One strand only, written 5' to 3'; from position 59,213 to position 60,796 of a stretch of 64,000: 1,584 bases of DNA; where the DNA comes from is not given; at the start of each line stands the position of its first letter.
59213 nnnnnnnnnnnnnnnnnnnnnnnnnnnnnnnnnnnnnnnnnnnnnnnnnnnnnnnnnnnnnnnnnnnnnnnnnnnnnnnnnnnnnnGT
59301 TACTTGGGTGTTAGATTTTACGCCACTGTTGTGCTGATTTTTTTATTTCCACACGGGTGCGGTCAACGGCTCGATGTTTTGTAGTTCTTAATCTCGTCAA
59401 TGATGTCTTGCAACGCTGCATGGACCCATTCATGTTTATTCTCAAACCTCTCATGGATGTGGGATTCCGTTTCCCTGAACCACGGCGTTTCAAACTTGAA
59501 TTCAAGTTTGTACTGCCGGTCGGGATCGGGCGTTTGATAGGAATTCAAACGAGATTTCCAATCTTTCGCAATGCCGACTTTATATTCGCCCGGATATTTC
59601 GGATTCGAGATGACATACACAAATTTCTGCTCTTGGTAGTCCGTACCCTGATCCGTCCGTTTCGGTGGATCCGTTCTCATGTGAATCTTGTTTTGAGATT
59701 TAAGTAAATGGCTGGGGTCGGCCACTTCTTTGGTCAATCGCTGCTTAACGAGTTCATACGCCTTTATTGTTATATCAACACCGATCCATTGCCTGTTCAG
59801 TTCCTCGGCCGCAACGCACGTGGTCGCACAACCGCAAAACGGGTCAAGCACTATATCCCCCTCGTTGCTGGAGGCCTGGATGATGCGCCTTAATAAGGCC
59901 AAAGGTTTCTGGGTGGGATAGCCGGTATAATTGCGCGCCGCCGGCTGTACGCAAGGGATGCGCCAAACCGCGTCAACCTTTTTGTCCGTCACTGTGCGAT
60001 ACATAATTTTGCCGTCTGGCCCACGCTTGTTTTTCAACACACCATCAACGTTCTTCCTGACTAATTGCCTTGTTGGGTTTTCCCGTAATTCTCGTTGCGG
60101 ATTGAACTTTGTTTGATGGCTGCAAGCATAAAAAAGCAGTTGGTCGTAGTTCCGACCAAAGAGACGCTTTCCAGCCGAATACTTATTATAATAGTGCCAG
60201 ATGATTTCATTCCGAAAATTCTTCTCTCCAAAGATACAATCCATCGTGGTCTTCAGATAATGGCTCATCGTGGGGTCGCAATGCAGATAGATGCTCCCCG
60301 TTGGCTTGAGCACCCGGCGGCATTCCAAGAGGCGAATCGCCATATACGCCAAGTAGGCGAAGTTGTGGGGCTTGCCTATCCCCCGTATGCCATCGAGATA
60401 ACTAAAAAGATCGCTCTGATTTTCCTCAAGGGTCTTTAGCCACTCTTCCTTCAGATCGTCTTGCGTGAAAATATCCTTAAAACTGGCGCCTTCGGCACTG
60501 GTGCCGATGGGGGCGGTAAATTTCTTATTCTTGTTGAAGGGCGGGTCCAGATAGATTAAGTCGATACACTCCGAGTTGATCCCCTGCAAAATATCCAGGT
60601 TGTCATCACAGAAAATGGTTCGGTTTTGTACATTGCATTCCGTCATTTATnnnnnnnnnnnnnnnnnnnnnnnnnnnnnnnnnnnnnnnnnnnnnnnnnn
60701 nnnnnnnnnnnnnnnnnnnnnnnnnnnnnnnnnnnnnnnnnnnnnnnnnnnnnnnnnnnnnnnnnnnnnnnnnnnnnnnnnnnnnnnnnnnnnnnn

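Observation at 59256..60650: Orphan DNA methyltransferase fused to a T5orf172/GIY-YIG-like domain, inserted with zero spacer between pnp and msrB and flanked by a tandem duplication of the msrB start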

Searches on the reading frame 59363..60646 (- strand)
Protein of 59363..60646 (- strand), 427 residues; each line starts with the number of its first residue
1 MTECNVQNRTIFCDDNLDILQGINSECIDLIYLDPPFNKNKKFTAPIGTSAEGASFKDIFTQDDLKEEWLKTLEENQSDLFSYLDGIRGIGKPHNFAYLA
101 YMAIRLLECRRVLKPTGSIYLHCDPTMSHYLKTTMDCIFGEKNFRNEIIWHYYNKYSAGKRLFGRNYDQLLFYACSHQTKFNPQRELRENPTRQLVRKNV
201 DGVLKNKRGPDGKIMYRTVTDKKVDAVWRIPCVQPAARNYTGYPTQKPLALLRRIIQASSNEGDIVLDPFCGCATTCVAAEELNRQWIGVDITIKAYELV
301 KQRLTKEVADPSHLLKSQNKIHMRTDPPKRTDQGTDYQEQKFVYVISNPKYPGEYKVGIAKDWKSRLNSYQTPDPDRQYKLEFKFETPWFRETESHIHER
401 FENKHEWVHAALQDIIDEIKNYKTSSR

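Call 3: search_protein_families(library=pfam, proteins=[window:59363-60646:-], max_evalue=0.1)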
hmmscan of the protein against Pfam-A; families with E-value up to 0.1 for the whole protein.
window:59363-60646:- (427 aa): 8 families
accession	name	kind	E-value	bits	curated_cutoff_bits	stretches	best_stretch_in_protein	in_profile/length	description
PF01555.25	N6_N4_Mtase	-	1.1e-48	166.6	26.7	1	28-301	1-220/221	DNA methylase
PF10544.15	T5orf172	-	1.3e-09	38.9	20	1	342-408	2-74/101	T5orf172 domain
PF13455.12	MUG113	-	1.1e-06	29.6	22.3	1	355-420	1-71/73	Meiotically up-regulated gene 113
PF02086.21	MethyltransfD12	-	0.00041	20.6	22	0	251-316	8-71/253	D12 class N6 adenine-specific DNA methyltransferase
PF03602.21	Cons_hypoth95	-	0.00048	20.3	24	1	9-42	94-128/182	Conserved hypothetical protein 95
PF02384.22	N6_Mtase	-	0.0025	17.6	20.4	1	253-362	39-147/311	N-6 DNA Methylase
PF13847.12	Methyltransf_31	-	0.041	14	27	0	261-306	2-50/145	Methyltransferase domain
PF08241.18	Methyltransf_11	-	0.063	14.4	21.2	0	100-120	74-94/95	Methyltransferase domain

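Call 5: find_homologous_proteins(query=window:59363-60646:-, max_evalue=0.00001)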
Query window:59363-60646:- (427 aa): 8000 proteins with E <= 0.00001 among 8000 candidates; the best 120 are listed.
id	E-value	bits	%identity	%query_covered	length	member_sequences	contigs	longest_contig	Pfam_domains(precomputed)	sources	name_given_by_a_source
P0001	7.8e-280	946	93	100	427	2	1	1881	PF10544.16,PF03602.22,PF13455.13,PF01555.25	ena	-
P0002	3.7e-217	739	77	99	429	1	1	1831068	PF10544.16,PF13455.13,PF01555.25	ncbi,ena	-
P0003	5.1e-213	726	67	100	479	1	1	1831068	PF10544.16,PF13455.13,PF01555.25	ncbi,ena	-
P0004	3.8e-210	716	83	48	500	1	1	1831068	PF10544.16,PF13455.13,PF01555.25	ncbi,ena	-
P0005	2.1e-209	714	74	100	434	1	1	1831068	PF10544.16,PF13455.13,PF01555.25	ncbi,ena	-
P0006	1.1e-207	708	84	46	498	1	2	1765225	PF10544.16,PF13455.13,PF01555.25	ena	-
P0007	7.0e-201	686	86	43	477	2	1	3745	PF10544.16,PF13455.13,PF01555.25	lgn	-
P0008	2.8e-191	654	67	99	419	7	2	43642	PF10544.16,PF13455.13,PF01555.25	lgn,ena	-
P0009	5.4e-190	650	65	99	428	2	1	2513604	PF10544.16,PF13455.13,PF01555.25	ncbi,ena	-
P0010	1.0e-189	649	67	100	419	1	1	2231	PF10544.16,PF13455.13,PF01555.25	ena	-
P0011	3.1e-189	647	66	100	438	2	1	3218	PF10544.16,PF03602.22,PF02086.22,PF13455.13,PF01555.25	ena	-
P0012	5.8e-189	646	64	99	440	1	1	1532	PF10544.16,PF01555.25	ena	-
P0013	6.2e-189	646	67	99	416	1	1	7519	PF10544.16,PF03602.22,PF13455.13,PF01555.25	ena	-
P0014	2.7e-188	644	66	100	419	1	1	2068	PF10544.16,PF13455.13,PF01555.25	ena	-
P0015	5.5e-188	643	65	99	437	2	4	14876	PF10544.16,PF01555.25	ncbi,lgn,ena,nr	ncbi:MAG: DNA methyltransferase [Aestuariivita sp.]|nr:DNA methyltransferase [Aestuariivita sp.] MCY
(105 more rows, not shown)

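Call 6: search_solved_structures(query=window:59363-60646:-, max_evalue=0.01, show_alignments=2)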
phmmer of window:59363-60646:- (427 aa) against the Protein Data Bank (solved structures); distinct sequences matched with E-value up to 0.01: 15.
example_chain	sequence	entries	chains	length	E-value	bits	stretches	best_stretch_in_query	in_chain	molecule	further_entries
6k0w_B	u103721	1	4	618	1.1e-14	57.3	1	8-174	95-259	Adenine specific DNA methyltransferase (Mod)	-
6pbd_A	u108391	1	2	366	3.8e-14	55.5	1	237-309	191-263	Modification methylase CcrMI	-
1g60_A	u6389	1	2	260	5e-14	55.1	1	113-294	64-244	Adenine-specific Methyltransferase MboIIA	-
1eg2_A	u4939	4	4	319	2.3e-12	49.6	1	97-302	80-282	MODIFICATION METHYLASE RSRI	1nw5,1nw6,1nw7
8urk_A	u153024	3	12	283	2.4e-12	49.6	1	111-304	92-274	Methyltransferase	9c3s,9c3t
1nw8_A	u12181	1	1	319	2.5e-12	49.5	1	97-302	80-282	MODIFICATION METHYLASE RSRI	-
9c3u_A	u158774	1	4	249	2.5e-12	49.5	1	111-296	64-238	Methyltransferase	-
5hek_A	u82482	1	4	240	5.5e-12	48.4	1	239-305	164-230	Adenine specific DNA methyltransferase (DpnA)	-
5hfj_A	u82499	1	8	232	7.8e-12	47.8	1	239-304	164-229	Adenine specific DNA methyltransferase (DpnA)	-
8s9m_A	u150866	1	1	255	1.7e-11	46.8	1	226-307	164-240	DNA cytosine-N4 methyltransferase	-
8s9n_A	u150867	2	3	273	2.1e-11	46.4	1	226-307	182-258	DNA cytosine-N4 methyltransferase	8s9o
2zie_A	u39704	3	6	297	5.1e-09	38.6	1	242-309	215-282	Putative modification methylase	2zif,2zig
7dsu_A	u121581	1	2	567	3e-07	32.7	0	96-144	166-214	Mbo45V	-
4zcf_A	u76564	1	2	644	7.5e-07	31.4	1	11-152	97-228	Restriction endonuclease EcoP15I, modification subunit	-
1boo_A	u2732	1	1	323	0.0015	20.5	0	242-292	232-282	PROTEIN (N-4 CYTOSINE-SPECIFIC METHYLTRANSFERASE PVU II)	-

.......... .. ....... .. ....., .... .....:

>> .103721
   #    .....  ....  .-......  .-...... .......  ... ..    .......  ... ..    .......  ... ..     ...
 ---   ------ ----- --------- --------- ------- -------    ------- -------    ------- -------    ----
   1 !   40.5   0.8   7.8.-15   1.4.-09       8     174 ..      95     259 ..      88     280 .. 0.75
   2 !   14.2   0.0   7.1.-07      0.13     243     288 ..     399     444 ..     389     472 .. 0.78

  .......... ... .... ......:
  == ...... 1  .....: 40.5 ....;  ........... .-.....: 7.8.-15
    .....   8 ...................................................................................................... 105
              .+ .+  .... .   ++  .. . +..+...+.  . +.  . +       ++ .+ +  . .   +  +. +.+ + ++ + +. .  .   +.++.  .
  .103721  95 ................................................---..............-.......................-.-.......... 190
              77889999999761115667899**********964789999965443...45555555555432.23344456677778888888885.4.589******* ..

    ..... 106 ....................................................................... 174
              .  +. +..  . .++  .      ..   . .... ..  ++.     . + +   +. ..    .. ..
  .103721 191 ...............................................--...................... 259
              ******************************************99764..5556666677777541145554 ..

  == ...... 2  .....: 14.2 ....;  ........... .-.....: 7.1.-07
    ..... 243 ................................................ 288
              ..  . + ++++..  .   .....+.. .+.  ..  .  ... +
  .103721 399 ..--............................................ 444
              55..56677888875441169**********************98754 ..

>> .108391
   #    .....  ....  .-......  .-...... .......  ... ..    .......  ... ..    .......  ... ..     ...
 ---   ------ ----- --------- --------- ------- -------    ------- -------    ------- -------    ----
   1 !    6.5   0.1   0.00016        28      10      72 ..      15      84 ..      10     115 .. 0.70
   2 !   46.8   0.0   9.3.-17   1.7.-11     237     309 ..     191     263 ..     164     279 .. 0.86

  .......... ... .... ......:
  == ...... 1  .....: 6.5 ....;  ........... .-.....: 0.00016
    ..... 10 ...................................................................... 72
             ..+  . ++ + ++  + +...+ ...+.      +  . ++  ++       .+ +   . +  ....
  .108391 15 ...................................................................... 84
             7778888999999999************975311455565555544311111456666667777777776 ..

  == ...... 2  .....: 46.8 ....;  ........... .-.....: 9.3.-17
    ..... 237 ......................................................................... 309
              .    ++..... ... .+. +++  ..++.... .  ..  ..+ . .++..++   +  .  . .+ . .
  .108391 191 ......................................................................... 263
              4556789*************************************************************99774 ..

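Call 8: find_encoding_contigs(protein=window:59363-60646:-, flank=6000, max_places=6)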
Protein window:59363-60646:- (427 aa): no gene with exactly this product is on record in the collection.

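Call 9: find_encoding_contigs(protein=P0002, flank=6000, max_places=4)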
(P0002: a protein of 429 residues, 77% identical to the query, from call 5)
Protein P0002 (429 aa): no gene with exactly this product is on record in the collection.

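Call 10: find_related_loci(query=window:59363-60646:-, collection=genome_contigs, flank=8000)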
Query window:59363-60646:- (427 aa) in genome_contigs; peptide patterns used: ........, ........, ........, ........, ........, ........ (x = any residue, [..] = any of these).
83 stretches matched a pattern; 59 encode a relative of the query (tblastn E <= 1e-3); 55 distinct loci.
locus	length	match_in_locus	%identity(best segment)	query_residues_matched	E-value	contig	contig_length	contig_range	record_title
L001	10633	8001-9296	65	1-422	0e+0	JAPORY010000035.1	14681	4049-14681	MAG: Aestuariivita sp. isolate CAR2_bin_10 NODE_1402_length_14681_cov_12.9122, whole genome shotgun sequence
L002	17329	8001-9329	61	1-423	0e+0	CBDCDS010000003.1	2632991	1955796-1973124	MAG: Gammaproteobacteria bacterium isolate 7018d805-9e79-4280-bfa5-16e89684b7f5 genome assembly, contig: contig_3, whole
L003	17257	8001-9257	63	1-422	8e-180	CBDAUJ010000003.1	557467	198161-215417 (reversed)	MAG: Arenicellales bacterium isolate d9931a99-d968-425b-8f46-6ba07adf8f38 genome assembly, contig: contig_3, whole genom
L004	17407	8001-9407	59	1-424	4e-178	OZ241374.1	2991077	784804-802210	MAG: Arenicellales bacterium isolate e20ed838-ccde-4585-ad24-56f5f8a8bd1e genome assembly, chromosome: 1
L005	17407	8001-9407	58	1-424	5e-178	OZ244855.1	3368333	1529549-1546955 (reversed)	MAG: Candidatus Poriferihabitans sp. isolate 02711fc3-2c7e-402c-87d4-6a55832cb424 genome assembly, chromosome: 1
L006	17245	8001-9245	62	1-423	7e-175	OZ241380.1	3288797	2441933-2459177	MAG: Arenicellales bacterium isolate 48bea495-cb59-4622-83a6-b71c21f957df genome assembly, chromosome: 1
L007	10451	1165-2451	61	1-425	3e-174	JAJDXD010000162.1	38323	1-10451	MAG: Gammaproteobacteria bacterium isolate jk18x25bins.87 k141_795942, whole genome shotgun sequence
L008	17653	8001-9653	61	1-419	6e-171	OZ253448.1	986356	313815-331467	MAG: Mycoplasmatales bacterium isolate 63764ac8-dbe6-49db-bae1-af87d6246b0b genome assembly, chromosome: 1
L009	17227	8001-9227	60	1-423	3e-169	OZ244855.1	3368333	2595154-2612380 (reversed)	MAG: Candidatus Poriferihabitans sp. isolate 02711fc3-2c7e-402c-87d4-6a55832cb424 genome assembly, chromosome: 1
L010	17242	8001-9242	61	1-423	3e-168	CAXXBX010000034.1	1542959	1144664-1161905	MAG: Dehalococcoidia bacterium isolate 011820ff-db4f-427d-9a5c-38c33d059b0a genome assembly, contig: contig_34, whole ge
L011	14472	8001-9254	60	2-426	3e-165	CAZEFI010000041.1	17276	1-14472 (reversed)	MAG TPA_asm: uncultured Pseudomonadales bacterium isolate SRP109090_co2_73 genome assembly, contig: NODE_4736_length_172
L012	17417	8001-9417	55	1-424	6e-160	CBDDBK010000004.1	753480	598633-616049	MAG: Flammeovirgaceae bacterium isolate 64983b94-c568-469d-9709-3c72167d8e3b genome assembly, contig: contig_4, whole ge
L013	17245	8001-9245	57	1-422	2e-158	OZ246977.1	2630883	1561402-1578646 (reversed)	MAG: Alphaproteobacteria bacterium isolate 7c62736b-e5c8-4c29-923d-774db4e2ed42 genome assembly, chromosome: 1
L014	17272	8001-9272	56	5-422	4e-157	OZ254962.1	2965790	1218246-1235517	MAG: Alphaproteobacteria bacterium isolate 6a02c240-982f-4e10-8450-1c361b460545 genome assembly, chromosome: 1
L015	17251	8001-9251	56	5-422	6e-157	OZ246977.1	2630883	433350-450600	MAG: Alphaproteobacteria bacterium isolate 7c62736b-e5c8-4c29-923d-774db4e2ed42 genome assembly, chromosome: 1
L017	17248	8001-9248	56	5-424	3e-152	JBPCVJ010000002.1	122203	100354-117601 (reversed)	MAG: Alphaproteobacteria bacterium isolate MAG_seacave_127 S1Ck127_14021066, whole genome shotgun sequence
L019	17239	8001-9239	56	4-423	2e-151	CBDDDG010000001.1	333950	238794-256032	MAG: Salinispira sp. isolate d360f53b-5d9a-44a8-9a98-b0cd9caa4a36 genome assembly, contig: contig_1, whole genome shotgu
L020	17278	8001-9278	53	1-422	4e-147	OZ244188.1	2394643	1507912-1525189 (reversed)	MAG: bacterium isolate fb8845cd-fa64-405a-b175-caf358dbadd0 genome assembly, chromosome: 1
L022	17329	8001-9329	52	5-422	2e-143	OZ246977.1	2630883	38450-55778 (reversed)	MAG: Alphaproteobacteria bacterium isolate 7c62736b-e5c8-4c29-923d-774db4e2ed42 genome assembly, chromosome: 1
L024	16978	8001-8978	62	6-332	2e-139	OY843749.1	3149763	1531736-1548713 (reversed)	MAG: Arenicellales bacterium isolate be53ef9f-0ae9-4f29-a0ed-3ab0769f1983 genome assembly, chromosome: 1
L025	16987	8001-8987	60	2-332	4e-136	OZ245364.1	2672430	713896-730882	MAG: Candidatus Poriferihabitaceae bacterium isolate ad906cb3-1d1f-494b-88e6-7833d0e38aa3 genome assembly, chromosome: 1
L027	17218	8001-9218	51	5-422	1e-135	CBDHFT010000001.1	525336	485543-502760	MAG: Alphaproteobacteria bacterium isolate 80a07e34-7aa6-4b43-93f2-10e3ce3875ad genome assembly, contig: contig_1, whole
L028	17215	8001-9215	51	1-421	1e-133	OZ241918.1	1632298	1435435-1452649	MAG: Alphaproteobacteria bacterium isolate c7ebe426-2153-4c85-b078-b4d09ac0942d genome assembly, chromosome: 1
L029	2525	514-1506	60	5-332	4e-140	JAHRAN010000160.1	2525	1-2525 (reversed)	MAG: Myxococcota bacterium isolate MEX2-MAG3 k127_457405_9663, whole genome shotgun sequence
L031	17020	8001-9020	57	1-343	4e-128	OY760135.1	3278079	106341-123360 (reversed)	MAG: Dehalococcoidia bacterium isolate 28bbf505-4b8f-49ae-a3a4-61061bf7583c genome assembly, chromosome: 1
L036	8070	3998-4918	55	9-306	2e-107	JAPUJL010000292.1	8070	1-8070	MAG: SAR324 cluster bacterium isolate KW1-S11_24 KW1-S11_24_cg292, whole genome shotgun sequence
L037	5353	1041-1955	53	9-304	3e-104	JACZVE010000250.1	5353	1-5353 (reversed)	MAG: SAR324 cluster bacterium isolate B17T1L6 B17T1L6_NODE7406, whole genome shotgun sequence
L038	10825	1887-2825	53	4-310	2e-103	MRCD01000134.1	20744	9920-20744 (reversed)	Calothrix sp. HK-06 NIES-2101_Scaffold_135, whole genome shotgun sequence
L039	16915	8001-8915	54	3-308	4e-99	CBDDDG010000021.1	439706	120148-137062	MAG: Salinispira sp. isolate d360f53b-5d9a-44a8-9a98-b0cd9caa4a36 genome assembly, contig: contig_21, whole genome shotg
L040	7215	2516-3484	52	9-305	3e-94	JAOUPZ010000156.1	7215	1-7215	MAG: Deltaproteobacteria bacterium isolate 8_1_Oct_SF_Bin72 8_1_Oct_SF_Bin72_scaffold_10733_c1, whole genome shotgun seq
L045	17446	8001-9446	67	1-425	2e-87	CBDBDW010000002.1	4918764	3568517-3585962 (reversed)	MAG: Gammaproteobacteria bacterium isolate 554e3a7e-5989-4f2a-9094-f6ca052332fc genome assembly, contig: contig_2, whole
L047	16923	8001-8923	74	6-308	9e-115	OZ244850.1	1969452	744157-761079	MAG: Gammaproteobacteria bacterium isolate ed37e13b-53fa-493c-b8f4-17445a644a29 genome assembly, chromosome: 1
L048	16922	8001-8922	74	6-308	9e-115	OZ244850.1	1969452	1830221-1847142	MAG: Gammaproteobacteria bacterium isolate ed37e13b-53fa-493c-b8f4-17445a644a29 genome assembly, chromosome: 1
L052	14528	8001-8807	42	11-304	6e-70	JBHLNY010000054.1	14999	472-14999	MAG: Promethearchaeota archaeon isolate DZ2S.398 DZ2S.398@12870, whole genome shotgun sequence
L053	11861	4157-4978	41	6-304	4e-68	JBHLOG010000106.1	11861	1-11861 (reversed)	MAG: Promethearchaeota archaeon isolate DZ3M.289 DZ3M.289@18576, whole genome shotgun sequence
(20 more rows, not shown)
